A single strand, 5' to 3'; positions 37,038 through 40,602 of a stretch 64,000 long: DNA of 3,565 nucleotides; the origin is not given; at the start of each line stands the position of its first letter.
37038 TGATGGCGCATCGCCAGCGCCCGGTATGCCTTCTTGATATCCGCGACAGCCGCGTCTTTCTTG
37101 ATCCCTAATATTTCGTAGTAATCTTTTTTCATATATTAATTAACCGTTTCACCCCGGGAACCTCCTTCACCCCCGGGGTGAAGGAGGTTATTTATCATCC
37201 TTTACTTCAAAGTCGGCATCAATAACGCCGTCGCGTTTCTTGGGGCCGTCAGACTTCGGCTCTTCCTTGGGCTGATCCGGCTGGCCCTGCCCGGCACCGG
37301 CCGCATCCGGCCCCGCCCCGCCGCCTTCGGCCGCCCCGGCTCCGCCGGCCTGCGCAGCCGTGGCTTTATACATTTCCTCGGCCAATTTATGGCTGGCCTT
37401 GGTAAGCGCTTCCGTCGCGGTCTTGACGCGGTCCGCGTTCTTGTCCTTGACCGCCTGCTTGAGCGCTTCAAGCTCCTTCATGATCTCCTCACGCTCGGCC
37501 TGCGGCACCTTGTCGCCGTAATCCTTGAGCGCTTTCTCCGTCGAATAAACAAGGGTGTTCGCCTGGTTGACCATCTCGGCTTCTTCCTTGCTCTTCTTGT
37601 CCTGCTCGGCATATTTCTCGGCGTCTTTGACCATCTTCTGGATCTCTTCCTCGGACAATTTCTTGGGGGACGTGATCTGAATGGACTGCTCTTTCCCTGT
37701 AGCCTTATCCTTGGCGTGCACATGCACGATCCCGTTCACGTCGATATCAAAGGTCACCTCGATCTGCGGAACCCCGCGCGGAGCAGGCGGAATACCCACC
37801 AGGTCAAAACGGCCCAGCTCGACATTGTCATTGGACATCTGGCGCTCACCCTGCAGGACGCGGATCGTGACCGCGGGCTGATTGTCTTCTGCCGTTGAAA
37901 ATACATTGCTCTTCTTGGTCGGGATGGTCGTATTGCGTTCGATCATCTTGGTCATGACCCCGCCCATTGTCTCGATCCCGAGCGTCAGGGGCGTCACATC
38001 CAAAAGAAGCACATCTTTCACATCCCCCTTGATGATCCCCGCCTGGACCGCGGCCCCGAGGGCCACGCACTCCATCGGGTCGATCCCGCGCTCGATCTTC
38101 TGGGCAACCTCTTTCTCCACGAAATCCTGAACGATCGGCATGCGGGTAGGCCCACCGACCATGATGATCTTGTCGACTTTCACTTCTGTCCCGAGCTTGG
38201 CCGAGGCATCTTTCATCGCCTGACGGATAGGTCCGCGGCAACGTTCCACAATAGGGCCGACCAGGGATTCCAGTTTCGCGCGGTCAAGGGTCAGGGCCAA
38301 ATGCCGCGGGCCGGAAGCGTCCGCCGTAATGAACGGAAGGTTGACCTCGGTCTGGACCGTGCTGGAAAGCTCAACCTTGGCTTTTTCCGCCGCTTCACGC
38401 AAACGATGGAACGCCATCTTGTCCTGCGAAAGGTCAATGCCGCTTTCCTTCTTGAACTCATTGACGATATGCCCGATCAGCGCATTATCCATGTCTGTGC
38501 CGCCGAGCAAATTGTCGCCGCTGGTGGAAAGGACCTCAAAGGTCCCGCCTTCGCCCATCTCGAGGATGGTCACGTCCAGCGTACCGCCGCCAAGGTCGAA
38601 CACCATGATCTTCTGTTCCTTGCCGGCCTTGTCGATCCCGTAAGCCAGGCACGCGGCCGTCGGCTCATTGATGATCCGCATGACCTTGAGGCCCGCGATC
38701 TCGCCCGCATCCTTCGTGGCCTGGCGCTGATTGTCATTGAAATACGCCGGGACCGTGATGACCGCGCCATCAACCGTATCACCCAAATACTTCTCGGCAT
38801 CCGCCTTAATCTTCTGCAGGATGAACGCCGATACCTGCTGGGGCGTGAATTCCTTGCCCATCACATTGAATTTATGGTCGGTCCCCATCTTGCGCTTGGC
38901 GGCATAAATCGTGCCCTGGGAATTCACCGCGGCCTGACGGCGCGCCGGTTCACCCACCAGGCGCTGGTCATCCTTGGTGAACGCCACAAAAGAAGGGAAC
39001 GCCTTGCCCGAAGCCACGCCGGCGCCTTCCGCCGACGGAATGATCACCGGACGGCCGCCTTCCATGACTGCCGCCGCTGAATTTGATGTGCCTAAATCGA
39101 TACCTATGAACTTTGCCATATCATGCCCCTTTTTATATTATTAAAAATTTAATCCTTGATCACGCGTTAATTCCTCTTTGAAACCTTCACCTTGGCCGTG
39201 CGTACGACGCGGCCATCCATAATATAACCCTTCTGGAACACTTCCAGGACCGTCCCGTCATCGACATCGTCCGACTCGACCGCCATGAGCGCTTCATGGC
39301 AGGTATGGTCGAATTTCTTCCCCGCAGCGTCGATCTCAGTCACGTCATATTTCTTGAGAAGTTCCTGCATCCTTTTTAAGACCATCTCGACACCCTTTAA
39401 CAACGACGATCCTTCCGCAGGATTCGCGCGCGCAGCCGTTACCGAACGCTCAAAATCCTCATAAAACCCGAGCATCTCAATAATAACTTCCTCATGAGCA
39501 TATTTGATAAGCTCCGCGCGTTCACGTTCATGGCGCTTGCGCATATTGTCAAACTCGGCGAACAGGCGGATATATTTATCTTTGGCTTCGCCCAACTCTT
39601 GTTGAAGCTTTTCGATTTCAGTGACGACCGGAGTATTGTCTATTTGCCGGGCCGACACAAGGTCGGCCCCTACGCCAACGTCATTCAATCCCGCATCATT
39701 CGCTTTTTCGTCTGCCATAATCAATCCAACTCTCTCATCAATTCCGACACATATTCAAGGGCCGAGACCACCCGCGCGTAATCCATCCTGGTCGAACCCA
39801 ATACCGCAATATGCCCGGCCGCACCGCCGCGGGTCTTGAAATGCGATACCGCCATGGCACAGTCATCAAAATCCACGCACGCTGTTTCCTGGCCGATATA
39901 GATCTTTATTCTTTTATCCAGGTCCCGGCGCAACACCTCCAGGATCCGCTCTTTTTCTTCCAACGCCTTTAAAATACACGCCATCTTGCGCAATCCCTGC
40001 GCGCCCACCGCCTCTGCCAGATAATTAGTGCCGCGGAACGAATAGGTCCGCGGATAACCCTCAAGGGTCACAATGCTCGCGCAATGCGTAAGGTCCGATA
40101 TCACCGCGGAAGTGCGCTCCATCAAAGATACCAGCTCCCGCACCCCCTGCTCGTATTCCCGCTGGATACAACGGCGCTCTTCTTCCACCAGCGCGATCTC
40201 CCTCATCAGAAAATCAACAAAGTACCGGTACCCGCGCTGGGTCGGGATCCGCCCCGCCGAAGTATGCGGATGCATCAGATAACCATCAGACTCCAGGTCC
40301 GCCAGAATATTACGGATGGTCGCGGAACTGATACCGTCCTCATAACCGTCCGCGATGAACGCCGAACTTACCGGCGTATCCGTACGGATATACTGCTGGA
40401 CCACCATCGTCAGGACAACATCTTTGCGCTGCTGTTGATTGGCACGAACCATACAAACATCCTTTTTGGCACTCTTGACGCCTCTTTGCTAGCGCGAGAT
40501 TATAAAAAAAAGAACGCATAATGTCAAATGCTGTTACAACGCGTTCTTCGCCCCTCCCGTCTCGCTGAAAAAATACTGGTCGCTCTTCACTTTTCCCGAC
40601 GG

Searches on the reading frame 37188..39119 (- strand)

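Call 82: search_protein_families(library=pfam, proteins=[window:37188-39119:-], max_evalue=0.00001)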
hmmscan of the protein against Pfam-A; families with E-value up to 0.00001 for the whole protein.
window:37188-39119:- (643 aa): 2 families
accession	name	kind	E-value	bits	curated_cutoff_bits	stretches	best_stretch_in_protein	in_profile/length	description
PF00012.26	HSP70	-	1.8e-224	746.9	20.6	2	84-585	101-599/599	Hsp70 protein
PF06723.19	MreB_Mbl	-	2.5e-16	59.8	27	1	3-357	2-316/327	MreB/Mbl protein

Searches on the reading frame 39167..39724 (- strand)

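Call 82: search_protein_families(library=pfam, proteins=[window:39167-39724:-], max_evalue=0.00001)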
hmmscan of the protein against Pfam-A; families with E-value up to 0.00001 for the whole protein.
window:39167-39724:- (185 aa): 1 family
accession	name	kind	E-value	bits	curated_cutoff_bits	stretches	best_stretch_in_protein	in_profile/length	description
PF01025.24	GrpE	-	1.7e-46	158.3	25.8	1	35-183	18-165/165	GrpE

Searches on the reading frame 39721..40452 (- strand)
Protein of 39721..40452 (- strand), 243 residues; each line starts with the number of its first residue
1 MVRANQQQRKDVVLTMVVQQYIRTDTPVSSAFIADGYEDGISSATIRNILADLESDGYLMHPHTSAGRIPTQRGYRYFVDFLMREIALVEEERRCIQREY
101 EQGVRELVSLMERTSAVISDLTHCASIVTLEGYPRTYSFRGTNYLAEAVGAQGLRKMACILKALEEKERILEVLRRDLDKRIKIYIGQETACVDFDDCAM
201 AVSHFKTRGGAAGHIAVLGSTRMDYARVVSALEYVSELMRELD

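Call 82: search_protein_families(library=pfam, proteins=[window:39721-40452:-], max_evalue=0.00001)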
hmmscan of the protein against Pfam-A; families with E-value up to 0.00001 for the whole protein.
window:39721-40452:- (243 aa): 1 family
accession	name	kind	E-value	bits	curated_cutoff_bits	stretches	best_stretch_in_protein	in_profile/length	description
PF01628.27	HrcA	-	2.5e-21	77.1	22.2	1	138-229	128-215/215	HrcA protein C terminal domain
